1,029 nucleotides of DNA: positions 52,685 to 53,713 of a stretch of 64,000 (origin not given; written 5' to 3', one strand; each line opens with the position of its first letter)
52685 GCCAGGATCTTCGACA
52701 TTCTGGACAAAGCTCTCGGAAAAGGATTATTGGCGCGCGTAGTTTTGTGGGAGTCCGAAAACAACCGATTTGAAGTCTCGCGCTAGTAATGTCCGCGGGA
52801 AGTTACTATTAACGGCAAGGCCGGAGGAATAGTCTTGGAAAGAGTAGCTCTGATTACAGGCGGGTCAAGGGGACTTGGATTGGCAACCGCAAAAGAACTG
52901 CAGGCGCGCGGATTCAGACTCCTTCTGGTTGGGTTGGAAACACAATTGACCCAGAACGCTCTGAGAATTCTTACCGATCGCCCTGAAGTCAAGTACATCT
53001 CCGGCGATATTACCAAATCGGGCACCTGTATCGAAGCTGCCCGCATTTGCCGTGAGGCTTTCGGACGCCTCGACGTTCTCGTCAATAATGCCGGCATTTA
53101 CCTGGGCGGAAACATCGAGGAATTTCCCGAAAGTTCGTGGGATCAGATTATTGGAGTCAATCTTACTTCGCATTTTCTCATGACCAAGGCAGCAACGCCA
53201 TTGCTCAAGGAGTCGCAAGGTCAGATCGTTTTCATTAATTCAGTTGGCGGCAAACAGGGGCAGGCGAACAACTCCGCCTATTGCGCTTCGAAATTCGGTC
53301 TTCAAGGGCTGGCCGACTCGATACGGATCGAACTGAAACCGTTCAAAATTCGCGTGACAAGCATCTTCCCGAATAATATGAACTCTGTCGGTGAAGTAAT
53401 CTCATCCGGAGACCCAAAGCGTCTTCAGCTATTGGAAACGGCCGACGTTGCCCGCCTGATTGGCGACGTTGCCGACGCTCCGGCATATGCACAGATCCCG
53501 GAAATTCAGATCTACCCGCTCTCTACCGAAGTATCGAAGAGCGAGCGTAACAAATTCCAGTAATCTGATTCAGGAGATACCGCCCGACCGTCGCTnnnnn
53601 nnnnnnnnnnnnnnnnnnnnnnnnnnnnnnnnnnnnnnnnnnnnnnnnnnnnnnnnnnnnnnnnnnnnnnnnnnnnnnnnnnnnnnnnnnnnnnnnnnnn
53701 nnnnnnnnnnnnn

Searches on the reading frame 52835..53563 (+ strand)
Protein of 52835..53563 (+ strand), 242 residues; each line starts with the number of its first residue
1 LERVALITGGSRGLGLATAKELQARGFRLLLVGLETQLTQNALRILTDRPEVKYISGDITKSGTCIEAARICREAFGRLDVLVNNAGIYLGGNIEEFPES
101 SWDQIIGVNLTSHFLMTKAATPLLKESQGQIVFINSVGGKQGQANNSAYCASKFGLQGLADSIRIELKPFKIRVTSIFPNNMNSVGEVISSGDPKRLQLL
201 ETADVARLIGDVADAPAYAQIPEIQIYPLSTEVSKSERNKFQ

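Call 25: search_protein_families(library=pfam, proteins=[window:52835-53563:+], max_evalue=0.01)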
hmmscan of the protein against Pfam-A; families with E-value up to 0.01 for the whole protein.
window:52835-53563:+ (242 aa): 4 families
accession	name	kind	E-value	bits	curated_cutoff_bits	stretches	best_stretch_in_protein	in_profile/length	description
PF00106.31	adh_short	-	9.9e-50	169.2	26.6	1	3-183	1-183/195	short chain dehydrogenase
PF13561.12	adh_short_C2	-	4e-35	121.9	27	1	12-184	6-178/236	Enoyl-(Acyl carrier protein) reductase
PF08659.16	KR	-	1.1e-09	38.9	22.6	1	5-162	3-162/180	KR domain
PF08643.16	DUF1776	-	0.0044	16.9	25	1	88-177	102-194/294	Fungal family of unknown function (DUF1776)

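Call 60: search_protein_families(library=padloc, proteins=[window:52835-53563:+], max_evalue=0.01)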
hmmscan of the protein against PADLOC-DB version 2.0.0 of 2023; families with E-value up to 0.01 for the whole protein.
window:52835-53563:+ (242 aa): 0 families
